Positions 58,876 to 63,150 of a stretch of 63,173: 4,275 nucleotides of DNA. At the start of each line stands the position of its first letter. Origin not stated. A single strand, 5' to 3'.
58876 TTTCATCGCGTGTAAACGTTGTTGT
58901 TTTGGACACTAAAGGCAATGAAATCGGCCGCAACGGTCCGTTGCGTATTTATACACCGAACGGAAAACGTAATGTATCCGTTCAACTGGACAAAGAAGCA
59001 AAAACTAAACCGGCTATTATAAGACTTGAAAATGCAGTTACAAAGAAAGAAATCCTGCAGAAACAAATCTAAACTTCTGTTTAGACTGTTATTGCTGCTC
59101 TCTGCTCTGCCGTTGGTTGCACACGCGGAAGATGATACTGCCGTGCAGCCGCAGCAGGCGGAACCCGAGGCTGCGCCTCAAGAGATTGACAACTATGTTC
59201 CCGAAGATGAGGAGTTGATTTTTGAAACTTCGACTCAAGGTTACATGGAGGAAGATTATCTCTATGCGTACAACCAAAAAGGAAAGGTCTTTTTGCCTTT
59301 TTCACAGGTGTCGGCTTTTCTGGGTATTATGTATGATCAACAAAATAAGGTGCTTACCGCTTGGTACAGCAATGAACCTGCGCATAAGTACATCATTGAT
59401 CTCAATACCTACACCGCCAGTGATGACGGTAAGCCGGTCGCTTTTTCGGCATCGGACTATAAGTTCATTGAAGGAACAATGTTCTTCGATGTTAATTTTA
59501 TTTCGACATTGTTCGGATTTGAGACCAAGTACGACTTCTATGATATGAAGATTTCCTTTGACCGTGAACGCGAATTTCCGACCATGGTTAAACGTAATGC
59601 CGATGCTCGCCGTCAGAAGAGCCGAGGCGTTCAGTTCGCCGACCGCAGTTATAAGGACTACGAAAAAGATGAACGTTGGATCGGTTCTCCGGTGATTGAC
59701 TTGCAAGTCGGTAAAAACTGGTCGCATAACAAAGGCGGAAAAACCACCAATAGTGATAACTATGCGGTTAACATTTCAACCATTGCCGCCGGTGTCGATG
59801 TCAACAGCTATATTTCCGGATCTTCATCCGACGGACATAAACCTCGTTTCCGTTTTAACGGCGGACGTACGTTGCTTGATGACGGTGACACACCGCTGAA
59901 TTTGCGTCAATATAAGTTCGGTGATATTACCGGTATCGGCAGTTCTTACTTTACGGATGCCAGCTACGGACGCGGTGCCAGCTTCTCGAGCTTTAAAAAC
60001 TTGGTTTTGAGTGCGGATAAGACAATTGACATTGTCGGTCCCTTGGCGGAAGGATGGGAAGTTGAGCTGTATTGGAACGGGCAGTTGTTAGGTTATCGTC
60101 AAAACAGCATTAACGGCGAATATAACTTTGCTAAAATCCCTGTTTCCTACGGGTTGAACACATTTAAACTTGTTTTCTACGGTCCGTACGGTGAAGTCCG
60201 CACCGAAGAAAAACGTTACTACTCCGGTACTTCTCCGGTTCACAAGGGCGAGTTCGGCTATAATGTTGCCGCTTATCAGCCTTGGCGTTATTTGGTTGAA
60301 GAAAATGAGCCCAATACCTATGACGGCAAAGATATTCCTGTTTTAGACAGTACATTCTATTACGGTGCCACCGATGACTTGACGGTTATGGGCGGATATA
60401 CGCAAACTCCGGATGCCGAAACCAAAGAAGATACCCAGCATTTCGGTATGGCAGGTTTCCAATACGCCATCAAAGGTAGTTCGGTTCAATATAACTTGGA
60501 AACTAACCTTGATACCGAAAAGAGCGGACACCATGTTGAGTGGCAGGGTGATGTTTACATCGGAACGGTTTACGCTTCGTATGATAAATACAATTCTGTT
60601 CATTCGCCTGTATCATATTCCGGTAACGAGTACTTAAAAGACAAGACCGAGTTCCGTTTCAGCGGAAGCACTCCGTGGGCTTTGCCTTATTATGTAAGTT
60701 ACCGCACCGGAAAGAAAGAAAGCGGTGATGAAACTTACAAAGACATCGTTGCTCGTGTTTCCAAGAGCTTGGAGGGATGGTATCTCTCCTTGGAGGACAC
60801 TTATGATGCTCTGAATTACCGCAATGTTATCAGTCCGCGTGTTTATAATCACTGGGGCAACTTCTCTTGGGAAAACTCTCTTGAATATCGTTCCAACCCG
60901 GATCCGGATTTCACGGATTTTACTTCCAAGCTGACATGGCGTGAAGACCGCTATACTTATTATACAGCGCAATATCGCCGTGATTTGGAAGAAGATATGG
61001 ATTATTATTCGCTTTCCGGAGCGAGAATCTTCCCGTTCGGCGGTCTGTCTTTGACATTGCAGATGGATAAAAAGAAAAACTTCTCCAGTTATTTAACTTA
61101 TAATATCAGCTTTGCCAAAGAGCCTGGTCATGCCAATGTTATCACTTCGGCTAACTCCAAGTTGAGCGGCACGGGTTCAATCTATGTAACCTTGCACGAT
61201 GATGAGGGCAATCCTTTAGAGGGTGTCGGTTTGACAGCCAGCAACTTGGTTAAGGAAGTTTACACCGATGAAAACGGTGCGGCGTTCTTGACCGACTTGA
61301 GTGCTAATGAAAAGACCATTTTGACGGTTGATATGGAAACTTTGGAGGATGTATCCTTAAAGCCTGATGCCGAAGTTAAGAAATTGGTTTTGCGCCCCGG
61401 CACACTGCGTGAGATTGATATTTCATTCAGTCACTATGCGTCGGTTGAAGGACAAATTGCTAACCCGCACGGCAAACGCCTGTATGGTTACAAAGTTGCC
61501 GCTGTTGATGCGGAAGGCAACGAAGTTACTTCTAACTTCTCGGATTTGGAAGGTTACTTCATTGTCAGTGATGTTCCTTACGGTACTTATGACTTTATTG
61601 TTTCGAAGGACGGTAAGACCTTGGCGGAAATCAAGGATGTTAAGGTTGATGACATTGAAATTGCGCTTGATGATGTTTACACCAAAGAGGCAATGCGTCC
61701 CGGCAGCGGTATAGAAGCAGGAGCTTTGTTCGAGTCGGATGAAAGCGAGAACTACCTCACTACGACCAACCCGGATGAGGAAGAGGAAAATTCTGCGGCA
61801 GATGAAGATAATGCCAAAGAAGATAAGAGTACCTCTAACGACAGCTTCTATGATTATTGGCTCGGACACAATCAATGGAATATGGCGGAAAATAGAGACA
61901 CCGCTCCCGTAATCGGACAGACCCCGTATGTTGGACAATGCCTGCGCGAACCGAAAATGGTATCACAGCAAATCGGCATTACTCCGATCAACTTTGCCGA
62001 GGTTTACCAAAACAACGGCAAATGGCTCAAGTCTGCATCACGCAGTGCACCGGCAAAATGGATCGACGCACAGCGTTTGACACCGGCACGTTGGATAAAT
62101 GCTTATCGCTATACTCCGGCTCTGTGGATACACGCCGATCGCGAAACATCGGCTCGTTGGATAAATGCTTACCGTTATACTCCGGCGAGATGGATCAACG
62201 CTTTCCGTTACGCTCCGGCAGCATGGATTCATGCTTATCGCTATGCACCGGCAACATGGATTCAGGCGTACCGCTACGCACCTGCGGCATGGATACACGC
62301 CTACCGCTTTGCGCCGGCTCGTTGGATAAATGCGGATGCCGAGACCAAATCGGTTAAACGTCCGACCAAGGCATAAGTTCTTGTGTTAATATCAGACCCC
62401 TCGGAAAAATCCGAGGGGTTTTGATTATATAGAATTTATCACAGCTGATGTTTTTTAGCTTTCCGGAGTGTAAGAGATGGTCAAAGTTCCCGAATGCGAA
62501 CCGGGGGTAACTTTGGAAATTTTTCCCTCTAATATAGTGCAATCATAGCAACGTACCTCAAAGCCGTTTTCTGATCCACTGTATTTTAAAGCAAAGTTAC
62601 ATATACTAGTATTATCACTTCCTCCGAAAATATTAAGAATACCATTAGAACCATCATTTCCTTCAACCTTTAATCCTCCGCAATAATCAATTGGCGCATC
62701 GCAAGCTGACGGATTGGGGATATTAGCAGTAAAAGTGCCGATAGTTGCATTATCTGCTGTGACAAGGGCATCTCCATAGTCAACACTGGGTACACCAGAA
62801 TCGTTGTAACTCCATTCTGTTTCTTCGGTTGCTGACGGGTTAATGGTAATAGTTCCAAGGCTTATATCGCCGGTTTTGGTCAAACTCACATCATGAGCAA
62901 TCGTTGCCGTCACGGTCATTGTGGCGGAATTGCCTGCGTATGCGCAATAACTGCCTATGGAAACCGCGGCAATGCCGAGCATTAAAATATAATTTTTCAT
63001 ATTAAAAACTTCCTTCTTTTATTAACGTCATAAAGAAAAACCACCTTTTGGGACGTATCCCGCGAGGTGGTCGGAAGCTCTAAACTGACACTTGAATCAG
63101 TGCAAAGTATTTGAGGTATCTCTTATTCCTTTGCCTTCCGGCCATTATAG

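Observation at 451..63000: Ten dispersed paralogs of a small secreted protein with a near-invariant donor-strand-like N-terminus and a variable body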

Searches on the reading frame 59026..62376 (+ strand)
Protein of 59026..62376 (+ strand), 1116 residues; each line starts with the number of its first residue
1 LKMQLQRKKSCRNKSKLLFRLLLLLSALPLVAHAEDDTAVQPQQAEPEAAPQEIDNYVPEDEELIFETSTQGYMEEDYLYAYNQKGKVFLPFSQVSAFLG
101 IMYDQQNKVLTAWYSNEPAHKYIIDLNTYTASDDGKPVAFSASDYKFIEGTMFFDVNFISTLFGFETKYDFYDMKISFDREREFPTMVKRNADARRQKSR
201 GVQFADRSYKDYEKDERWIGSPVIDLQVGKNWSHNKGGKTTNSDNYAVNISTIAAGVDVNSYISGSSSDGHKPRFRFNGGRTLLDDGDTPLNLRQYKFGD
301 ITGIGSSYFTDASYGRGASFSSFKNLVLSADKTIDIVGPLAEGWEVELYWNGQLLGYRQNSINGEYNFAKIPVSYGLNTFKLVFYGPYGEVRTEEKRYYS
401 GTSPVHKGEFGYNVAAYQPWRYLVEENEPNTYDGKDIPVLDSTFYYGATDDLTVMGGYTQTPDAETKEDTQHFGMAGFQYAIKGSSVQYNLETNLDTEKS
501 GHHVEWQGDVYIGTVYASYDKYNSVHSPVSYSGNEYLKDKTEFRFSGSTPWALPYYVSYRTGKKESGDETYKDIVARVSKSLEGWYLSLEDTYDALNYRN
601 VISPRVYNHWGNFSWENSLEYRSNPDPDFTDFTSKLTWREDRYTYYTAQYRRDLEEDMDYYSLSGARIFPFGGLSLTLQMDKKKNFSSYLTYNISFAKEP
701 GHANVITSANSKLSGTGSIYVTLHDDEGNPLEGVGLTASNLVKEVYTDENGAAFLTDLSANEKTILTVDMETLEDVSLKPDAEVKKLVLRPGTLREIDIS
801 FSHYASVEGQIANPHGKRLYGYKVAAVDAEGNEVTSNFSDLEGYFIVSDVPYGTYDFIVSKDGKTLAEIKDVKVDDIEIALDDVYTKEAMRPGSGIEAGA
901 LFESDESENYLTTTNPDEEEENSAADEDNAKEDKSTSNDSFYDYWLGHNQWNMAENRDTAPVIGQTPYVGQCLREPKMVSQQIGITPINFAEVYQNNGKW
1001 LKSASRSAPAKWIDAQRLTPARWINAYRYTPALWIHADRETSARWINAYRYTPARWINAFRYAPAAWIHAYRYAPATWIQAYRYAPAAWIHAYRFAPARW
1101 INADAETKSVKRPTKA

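Call 15: search_protein_families(library=pfam, proteins=[window:59026-62376:+], max_evalue=0.00001)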
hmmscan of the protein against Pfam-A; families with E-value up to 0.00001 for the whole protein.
window:59026-62376:+ (1116 aa): 1 family
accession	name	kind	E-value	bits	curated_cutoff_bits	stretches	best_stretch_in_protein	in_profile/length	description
PF13620.12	CarboxypepD_reg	-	3.1e-13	50.3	32.3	1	806-876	1-71/82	Carboxypeptidase regulatory-like domain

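Call 41: search_protein_families(library=pfam, proteins=[window:59026-62376:+], max_evalue=1)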
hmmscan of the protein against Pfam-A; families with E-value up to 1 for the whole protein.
window:59026-62376:+ (1116 aa): 3 families
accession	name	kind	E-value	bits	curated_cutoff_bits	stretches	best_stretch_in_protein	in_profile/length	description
PF13620.12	CarboxypepD_reg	-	3.1e-13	50.3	32.3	2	806-876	1-71/82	Carboxypeptidase regulatory-like domain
PF13715.12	CarbopepD_reg_2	-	0.00014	22.2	32.2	1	725-766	8-49/88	CarboxypepD_reg-like domain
PF17802.7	SpaA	-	0.012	16.2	23.1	0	816-857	13-56/91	Prealbumin-like fold domain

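Call 43: search_solved_structures(query=window:59026-62376:+, max_evalue=10)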
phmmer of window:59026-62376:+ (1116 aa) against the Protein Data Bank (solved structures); distinct sequences matched with E-value up to 10: 4.
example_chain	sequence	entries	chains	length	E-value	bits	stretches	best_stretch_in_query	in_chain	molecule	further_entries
7djl_C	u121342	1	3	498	0.11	13.7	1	228-309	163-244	Protein SUPPRESSOR OF QUENCHING 1, chloroplastic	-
7djm_A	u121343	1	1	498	0.11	13.7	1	228-309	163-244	Protein SUPPRESSOR OF QUENCHING 1, chloroplastic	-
7djk_A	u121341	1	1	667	0.17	13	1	228-309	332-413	Protein SUPPRESSOR OF QUENCHING 1, chloroplastic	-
7djj_A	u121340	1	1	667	0.17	13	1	228-309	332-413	Protein SUPPRESSOR OF QUENCHING 1, chloroplastic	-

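Call 46: find_homologous_proteins(query=window:59026-62373:+, max_evalue=0.001)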
Query window:59026-62373:+ (1116 aa): 130 proteins with E <= 0.001 among 6955 candidates; the best 120 are listed.
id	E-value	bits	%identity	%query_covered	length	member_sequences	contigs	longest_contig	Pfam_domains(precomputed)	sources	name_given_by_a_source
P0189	0.0e+0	1313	62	83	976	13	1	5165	PF13620.13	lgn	-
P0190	0.0e+0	1308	62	82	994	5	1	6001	PF13620.13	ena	-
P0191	0.0e+0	1307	67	75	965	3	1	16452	PF13620.13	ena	-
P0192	0.0e+0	1297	63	80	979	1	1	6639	PF13620.13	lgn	-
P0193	0.0e+0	1292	63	78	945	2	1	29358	PF13620.13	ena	-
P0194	0.0e+0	1282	63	78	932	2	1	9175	PF13620.13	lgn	-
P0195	0.0e+0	1273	60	83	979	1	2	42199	PF13715.13,PF13620.13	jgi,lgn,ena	-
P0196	0.0e+0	1202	57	79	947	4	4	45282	PF13620.13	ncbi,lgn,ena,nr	ncbi:MAG: hypothetical protein IJ019_04990 [Alphaproteobacteria bacterium]|nr:hypothetical protein [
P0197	0.0e+0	1188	60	77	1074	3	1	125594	PF13620.13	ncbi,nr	ncbi:MAG: hypothetical protein E7016_00355 [Alphaproteobacteria bacterium]|nr:hypothetical protein [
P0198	0.0e+0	1183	57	81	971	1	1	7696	PF13620.13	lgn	-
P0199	0.0e+0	1160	60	75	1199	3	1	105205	PF13620.13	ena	-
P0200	0.0e+0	1159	60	76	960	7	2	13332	PF13620.13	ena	-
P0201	0.0e+0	1135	55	78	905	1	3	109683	PF13620.13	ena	-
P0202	0.0e+0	1130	56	79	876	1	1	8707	PF13620.13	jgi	-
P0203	0.0e+0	1088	54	79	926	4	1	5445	PF13620.13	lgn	-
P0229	6.4e-267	907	51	74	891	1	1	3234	PF13715.13,PF00577.27,PF13620.13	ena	-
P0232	4.5e-264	898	49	74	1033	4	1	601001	PF13715.13,PF13620.13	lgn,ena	-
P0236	2.1e-260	885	48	79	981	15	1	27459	PF13715.13,PF00577.27,PF13620.13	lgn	-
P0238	3.0e-258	878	47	79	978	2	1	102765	PF13715.13,PF00577.27,PF13620.13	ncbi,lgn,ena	-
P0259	4.5e-167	576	38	74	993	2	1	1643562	PF00691.26,PF13715.13,PF13620.13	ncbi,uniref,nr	ncbi:Outer membrane protein [Elusimicrobium minutum Pei191]|uniref:Outer membrane protein n=2 Tax=El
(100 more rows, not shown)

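Call 49: search_solved_structures(query=A5, max_evalue=10, show_alignments=1)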
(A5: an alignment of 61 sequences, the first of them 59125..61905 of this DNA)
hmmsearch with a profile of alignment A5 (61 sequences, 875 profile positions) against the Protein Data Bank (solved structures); distinct sequences matched with E-value up to 10: 3.
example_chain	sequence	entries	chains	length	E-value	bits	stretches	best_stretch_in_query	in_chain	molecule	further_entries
4wi0_B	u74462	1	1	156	0.051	15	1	812-854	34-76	Cellulosomal scaffoldin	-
4u3s_B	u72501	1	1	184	0.072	14.5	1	812-854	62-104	Cellulosomal scaffoldin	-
9c7v_B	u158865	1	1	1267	0.18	13.2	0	793-843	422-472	BOS complex subunit NOMO2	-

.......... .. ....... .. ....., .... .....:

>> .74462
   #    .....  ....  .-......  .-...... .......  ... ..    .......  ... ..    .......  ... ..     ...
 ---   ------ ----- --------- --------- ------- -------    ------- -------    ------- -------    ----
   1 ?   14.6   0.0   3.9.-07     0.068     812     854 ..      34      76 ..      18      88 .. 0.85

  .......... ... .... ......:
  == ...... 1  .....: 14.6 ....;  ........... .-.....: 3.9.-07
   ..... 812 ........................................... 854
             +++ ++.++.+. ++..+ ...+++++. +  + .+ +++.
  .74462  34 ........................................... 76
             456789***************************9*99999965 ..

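Call 54: predict_structure(alignment_id=A5)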
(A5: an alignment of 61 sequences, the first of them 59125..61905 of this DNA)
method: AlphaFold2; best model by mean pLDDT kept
length: 927 residues; sequences in the alignment: 61
mean_pLDDT: 82.8   pTM: 0.67
mean pLDDT of the five models: 82.8, 82.4, 81.4, 80.8, 80.5
residues with pLDDT >= 90: 475; 70-90: 312; 50-70: 42; < 50: 98
segments of 3 or more residues with pLDDT < 50: 1-12, 14-21, 166-172, 353-357, 862-927
pLDDT, mean of each block of 10 residues (from residue 1): 44 48 73 91 89 90 92 91 92 93 91 86 94 90 93 84 52 72 93 92 89 92 93 88 90 72 88 80 91 74 66 76 67 76 84 54 80 89 92 84 92 93 95 93 92 93 96 87 93 90 93 86 92 90 88 90 91 89 93 94 81 91 95 84 91 91 91 84 92 95 85 95 88 94 92 93 95 93 82 92 89 93 89 90 91 79 44 35 35 33 36 34 32
secondary structure, 60 per line:
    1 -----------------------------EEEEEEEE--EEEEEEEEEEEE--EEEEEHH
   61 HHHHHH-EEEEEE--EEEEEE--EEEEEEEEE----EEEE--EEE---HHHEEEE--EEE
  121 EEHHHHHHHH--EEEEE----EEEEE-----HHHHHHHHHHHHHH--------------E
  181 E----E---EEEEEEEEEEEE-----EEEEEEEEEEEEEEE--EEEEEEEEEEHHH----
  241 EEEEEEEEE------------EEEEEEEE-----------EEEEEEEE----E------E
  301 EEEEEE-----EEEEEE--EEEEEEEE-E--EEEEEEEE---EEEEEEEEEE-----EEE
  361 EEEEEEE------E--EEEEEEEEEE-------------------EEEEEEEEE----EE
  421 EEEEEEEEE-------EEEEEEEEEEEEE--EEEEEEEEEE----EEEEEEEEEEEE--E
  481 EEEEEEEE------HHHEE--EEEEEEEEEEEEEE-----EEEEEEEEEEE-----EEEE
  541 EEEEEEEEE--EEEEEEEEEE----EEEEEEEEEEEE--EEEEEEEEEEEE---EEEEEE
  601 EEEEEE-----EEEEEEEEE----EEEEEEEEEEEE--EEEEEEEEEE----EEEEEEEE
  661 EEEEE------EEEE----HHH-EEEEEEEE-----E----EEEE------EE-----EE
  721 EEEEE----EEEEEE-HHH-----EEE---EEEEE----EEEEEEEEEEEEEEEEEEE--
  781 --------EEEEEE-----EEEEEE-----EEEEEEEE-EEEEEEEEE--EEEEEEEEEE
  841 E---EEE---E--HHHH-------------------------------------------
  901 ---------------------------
elements in order (helices of 4 or more, strands of 3 or more residues): E30-37 E40-51 E54-58 H59-66 E68-73 E76-81 E84-92 E97-100 E103-105 E112-115 E118-122 H123-130 E133-137 E142-146 H152-165 E190-201 E207-221 E224-233 E241-249 E262-269 E281-288 E300-306 E312-317 E320-327 E332-339 E343-352 E358-367 E377-386 E406-414 E419-429 E437-449 E452-461 E466-477 E480-488 E502-515 E521-531 E537-549 E552-561 E566-577 E580-591 E595-606 E612-620 E625-636 E639-648 E653-665 E672-675 E684-691 E702-705 E719-725 E730-735 E745-747 E751-755 E760-778 E789-794 E800-805 E811-818 E820-828 E831-841 E845-847 H854-857

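Call 59: fold_search(model_id=the predicted structure, library=pdb)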
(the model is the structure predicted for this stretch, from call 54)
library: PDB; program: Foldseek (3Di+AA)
matches with E <= 10: 923; with E <= 0.001: 115
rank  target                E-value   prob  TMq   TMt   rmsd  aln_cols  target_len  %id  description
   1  3rfz_B                2.0e-30  1.00  0.43  0.50  18.0       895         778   14  Crystal structure of the FimD usher bound to its cognate FimC:FimH substrate (released 2011-06-01)
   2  9fw9_D                3.3e-30  1.00  0.44  0.56  15.1       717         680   14  Cryo-EM structure of the type 1 pilus assembly platform as part of the FimA-bound chaperone-usher pilus complex (FimDH (released 2025-06-04)
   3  3rfz_E                4.8e-30  1.00  0.43  0.50  18.2       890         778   13  Crystal structure of the FimD usher bound to its cognate FimC:FimH substrate (released 2011-06-01)
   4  9fy9_D                1.7e-29  1.00  0.44  0.56  14.8       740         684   14  Cryo-EM structure of the type 1 chaperone-usher pilus FimD-tip complex (FimDHGFC) - Conformer 1 (released 2025-06-04)
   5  9bog_D                2.2e-29  1.00  0.45  0.51  17.1       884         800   13  Structural basis for adhesin secretion by the outer-membrane usher in type 1 pili (released 2024-10-09)
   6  9fx8_D                5.4e-28  1.00  0.44  0.58  14.3       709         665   13  Cryo-EM structure of the FimI-bound type 1 pilus assembly platform complex - Local refinement (released 2025-06-04)
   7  9fxs_D                1.0e-27  1.00  0.43  0.57  14.4       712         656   13  Cryo-EM structure of the type 1 pilus complex including pilus rod and FimI-bound assembly platform after incorporation (released 2025-06-04)
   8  9fxb_D                5.1e-27  1.00  0.42  0.58  14.0       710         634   12  Cryo-EM structure of the type 1 pilus assembly platform as part of the FimI-bound chaperone-usher pilus complex (FimDH (released 2025-06-04)
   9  6e14_D                4.3e-25  1.00  0.44  0.50  18.1       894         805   13  Handover mechanism of the growing pilus by the bacterial outer membrane usher FimD (released 2018-10-17)
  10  7lhh_C                7.2e-25  1.00  0.44  0.50  17.5       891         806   13  Cryo-EM structure of E. coli P pilus tip assembly intermediate PapC-PapD-PapK-PapG in the second conformation (released 2021-08-11)
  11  7lhg_C                7.5e-25  1.00  0.43  0.48  17.7       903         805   12  Cryo-EM structure of E. coli P pilus tip assembly intermediate PapC-PapD-PapK-PapG in the first conformation (released 2021-08-11)
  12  6cd2_C                1.6e-20  1.00  0.36  0.43  12.7       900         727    9  Crystal structure of the PapC usher bound to the chaperone-adhesin PapD-PapG (released 2018-10-03)
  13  7lhi_C                2.3e-18  1.00  0.42  0.53  17.1       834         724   12  Cryo-EM structure of E. coli P pilus tip assembly intermediate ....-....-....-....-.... (released 2021-08-11)
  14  3ohn_A                9.5e-18  1.00  0.31  0.55   9.2       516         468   14  Crystal structure of the FimD translocation domain (released 2011-06-01)
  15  2vqi_B                6.4e-17  1.00  0.31  0.52   9.4       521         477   12  Structure of the P pilus usher (PapC) translocation pore (released 2008-05-27)
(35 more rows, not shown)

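Call 72: find_encoding_contigs(protein=P0197, flank=10000, max_places=1)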
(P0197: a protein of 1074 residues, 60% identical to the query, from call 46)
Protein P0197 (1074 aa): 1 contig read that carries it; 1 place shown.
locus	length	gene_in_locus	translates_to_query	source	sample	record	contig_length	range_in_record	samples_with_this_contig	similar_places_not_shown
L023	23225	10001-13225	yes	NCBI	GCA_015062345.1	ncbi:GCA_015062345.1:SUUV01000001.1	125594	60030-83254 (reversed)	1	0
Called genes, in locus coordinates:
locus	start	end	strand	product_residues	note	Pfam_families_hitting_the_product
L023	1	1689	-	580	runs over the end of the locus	PF12796:Ank_2, PF13606:Ank_3 (faint), PF00023:Ank, PF13637:Ank_4, PF12796:Ank_2 (weak), PF00023:Ank (weak), PF13857:Ank_5 (weak)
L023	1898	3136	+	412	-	-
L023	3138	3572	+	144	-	PF08668:HDOD (weak), PF01966:HD (weak)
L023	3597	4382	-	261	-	PF00149:Metallophos (weak), PF13277:YmdB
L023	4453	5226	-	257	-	PF02540:NAD_synthase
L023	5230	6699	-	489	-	PF17767:NAPRTase_N, PF04095:NAPRTase, PF17956:NAPRTase_C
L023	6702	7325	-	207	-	PF00857:Isochorismatase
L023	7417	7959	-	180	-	PF01467:CTP_transf_like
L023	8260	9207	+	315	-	PF14352:DUF4402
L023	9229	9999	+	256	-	PF00345:PapD_N (weak)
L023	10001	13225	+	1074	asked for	PF13620:CarboxypepD_reg (weak)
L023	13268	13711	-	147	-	PF14352:DUF4402 (faint)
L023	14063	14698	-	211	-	PF00730:HhH-GPD, PF00633:HHH (weak)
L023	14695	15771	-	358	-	PF00814:TsaD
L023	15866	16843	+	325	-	-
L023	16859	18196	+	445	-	PF14559:TPR_19 (faint)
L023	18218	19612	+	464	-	PF04587:ADP_PFK_GK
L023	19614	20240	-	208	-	PF00072:Response_reg, PF00196:GerE, PF08281:Sigma70_r4_2 (weak)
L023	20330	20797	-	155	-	PF00383:dCMP_cyt_deam_1, PF14437:MafB19-deam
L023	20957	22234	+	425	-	PF03952:Enolase_N, PF00113:Enolase_C, PF13378:MR_MLE_C (weak)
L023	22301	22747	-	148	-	-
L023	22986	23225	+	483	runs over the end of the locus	-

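Call 73: find_encoding_contigs(protein=P0259, flank=8000, max_places=1)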
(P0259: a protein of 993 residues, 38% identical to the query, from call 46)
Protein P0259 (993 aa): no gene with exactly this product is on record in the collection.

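Call 74: find_encoding_contigs(protein=P0232, flank=10000, max_places=1)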
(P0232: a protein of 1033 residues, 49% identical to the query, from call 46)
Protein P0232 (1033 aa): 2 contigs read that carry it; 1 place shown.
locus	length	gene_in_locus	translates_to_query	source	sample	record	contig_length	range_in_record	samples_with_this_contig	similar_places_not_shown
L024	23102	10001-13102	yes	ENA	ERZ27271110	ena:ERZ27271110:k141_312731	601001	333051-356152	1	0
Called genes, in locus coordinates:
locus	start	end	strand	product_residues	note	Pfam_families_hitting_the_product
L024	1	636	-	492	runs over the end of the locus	-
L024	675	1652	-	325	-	PF03741:TerC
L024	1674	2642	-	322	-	PF01073:3Beta_HSD, PF01370:Epimerase, PF02719:Polysacc_synt_2, PF04321:RmlD_sub_bind, PF05368:NmrA, PF13460:NAD_binding_10, PF16363:GDP_Man_Dehyd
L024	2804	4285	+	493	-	PF00772:DnaB, PF13481:AAA_25, PF03796:DnaB_C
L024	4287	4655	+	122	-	PF03692:CxxCxxCC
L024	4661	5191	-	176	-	PF00583:Acetyltransf_1 (weak), PF13673:Acetyltransf_10, PF13508:Acetyltransf_7 (weak)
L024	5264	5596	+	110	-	PF04266:ASCH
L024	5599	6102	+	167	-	-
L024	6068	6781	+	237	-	PF01863:YgjP-like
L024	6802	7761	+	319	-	PF14352:DUF4402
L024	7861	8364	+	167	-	-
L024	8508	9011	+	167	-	PF14352:DUF4402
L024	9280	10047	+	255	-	-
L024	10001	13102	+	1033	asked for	PF13715:CarbopepD_reg_2 (faint), PF13620:CarboxypepD_reg (weak)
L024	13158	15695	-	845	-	PF10101:DUF2339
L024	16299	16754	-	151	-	PF04355:BamE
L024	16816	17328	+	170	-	PF02620:YceD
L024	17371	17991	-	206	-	-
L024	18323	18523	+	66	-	PF01783:Ribosomal_L32p, PF13248:Zn_ribbon_3 (faint)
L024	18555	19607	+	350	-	PF02504:FA_synthesis, PF01515:PTA_PTB (weak)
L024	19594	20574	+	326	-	PF08392:FAE1_CUT1_RppA, PF00108:Thiolase_N, PF08545:ACP_syn_III, PF08541:ACP_syn_III_C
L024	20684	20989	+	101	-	PF00216:Bac_DNA_binding, PF18291:HU-HIG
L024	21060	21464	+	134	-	PF00376:MerR (weak), PF13411:MerR_1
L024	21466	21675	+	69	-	PF04102:SlyX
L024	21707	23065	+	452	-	-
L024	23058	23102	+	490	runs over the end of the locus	PF14264:Glucos_trans_II (weak)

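Call 94: search_protein_families(library=ncbifam, proteins=[window:59026-62373:+], max_evalue=1)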
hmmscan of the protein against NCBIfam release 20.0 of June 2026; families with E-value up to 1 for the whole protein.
window:59026-62373:+ (1116 aa): 0 families

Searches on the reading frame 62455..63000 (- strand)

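Call 3: search_protein_families(library=pfam, proteins=[window:62455-63000:-], max_evalue=10)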
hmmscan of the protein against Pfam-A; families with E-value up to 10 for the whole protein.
window:62455-63000:- (181 aa): 0 families

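Call 4: search_protein_families(library=ncbifam, proteins=[window:62455-63000:-], max_evalue=10)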
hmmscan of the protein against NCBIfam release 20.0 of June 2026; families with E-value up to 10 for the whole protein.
window:62455-63000:- (181 aa): 1 family
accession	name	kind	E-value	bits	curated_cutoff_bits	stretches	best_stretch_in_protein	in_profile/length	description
TIGR04237.1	seadorna_VP9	equivalog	0.099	12.1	45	1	12-87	128-203/256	seadornavirus/coltivirus VP9 protein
